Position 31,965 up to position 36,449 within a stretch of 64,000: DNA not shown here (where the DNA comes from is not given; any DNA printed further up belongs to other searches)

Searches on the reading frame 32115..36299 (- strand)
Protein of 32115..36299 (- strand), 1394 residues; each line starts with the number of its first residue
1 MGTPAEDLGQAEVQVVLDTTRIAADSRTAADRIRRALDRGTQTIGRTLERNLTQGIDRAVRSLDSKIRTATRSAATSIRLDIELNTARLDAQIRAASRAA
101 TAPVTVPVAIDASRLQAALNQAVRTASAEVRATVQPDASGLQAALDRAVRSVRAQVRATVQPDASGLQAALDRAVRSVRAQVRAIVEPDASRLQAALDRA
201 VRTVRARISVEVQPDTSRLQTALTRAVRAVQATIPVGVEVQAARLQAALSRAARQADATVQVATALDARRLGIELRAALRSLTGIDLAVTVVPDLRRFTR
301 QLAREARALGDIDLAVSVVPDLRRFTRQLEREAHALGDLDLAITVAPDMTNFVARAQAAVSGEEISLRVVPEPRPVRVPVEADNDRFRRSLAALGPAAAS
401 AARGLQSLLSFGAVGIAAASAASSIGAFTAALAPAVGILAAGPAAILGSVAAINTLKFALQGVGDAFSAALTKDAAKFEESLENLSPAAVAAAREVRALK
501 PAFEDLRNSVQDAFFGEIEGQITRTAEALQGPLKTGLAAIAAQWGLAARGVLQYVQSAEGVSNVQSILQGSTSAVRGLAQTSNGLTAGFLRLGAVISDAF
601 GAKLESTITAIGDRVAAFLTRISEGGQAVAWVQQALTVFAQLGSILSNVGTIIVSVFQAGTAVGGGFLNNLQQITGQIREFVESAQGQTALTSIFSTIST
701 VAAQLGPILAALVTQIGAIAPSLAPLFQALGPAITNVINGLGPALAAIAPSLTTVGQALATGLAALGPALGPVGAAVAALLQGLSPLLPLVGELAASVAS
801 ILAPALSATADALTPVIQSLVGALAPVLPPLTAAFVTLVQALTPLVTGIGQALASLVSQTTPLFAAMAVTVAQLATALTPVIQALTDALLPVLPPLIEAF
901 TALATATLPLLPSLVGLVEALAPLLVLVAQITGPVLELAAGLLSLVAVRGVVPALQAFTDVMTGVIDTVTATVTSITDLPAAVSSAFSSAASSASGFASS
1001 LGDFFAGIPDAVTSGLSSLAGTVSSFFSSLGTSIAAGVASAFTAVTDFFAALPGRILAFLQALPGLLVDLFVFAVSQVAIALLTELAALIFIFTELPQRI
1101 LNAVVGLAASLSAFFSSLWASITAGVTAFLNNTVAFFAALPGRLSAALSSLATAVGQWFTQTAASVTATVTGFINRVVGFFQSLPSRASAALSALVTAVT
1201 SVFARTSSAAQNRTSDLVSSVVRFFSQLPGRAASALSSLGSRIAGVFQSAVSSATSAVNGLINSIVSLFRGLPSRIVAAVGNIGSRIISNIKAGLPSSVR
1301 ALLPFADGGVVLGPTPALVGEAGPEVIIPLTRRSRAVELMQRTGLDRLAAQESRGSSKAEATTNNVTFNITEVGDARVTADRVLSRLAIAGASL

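Call 78: search_protein_families(library=phrogs, proteins=[window:32115-36299:-], max_evalue=0.00001)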
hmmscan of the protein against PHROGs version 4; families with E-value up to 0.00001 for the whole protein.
window:32115-36299:- (1394 aa): 21 families
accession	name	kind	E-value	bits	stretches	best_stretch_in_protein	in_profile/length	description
phrog_305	-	tail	3.5e-101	341.4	4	289-846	18-535/1001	tail length tape measure protein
phrog_6090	-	tail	1.2e-88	299.3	2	472-990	454-948/1853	tail length tape measure protein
phrog_58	-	tail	8.3e-45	154.6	2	60-1051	78-913/1544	tail length tape measure protein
phrog_934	-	tail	1.7e-37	129.5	1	207-755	25-519/1988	tail length tape measure protein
phrog_4197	-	tail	3.5e-35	122.2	2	473-818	497-793/1783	tail length tape measure protein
phrog_1535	-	tail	5.9e-35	121.7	2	521-1050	510-1012/1152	tail length tape measure protein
phrog_3547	-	tail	3.2e-31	109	2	472-720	307-555/1767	tail length tape measure protein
phrog_5448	-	tail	2.6e-28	98.6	2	719-1161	1548-1890/3103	tail length tape measure protein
phrog_1272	-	tail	1.3e-27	97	1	678-1297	558-1095/1606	tail length tape measure protein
phrog_6435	-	tail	3.1e-26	92.2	1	137-734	27-609/2090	tail length tape measure protein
phrog_5493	-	tail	1.3e-23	84.3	2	694-1056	610-977/1102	tail length tape measure protein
phrog_167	-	tail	6.5e-19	68.2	2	442-1265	446-1003/1555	tail length tape measure protein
phrog_991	-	tail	6.6e-19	68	2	1023-1334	586-878/1966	tail length tape measure protein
phrog_7025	-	tail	4e-18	64.9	1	472-760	818-1101/2880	tail length tape measure protein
phrog_1204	-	tail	8.8e-17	61.3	1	450-1299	424-1310/1483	tail protein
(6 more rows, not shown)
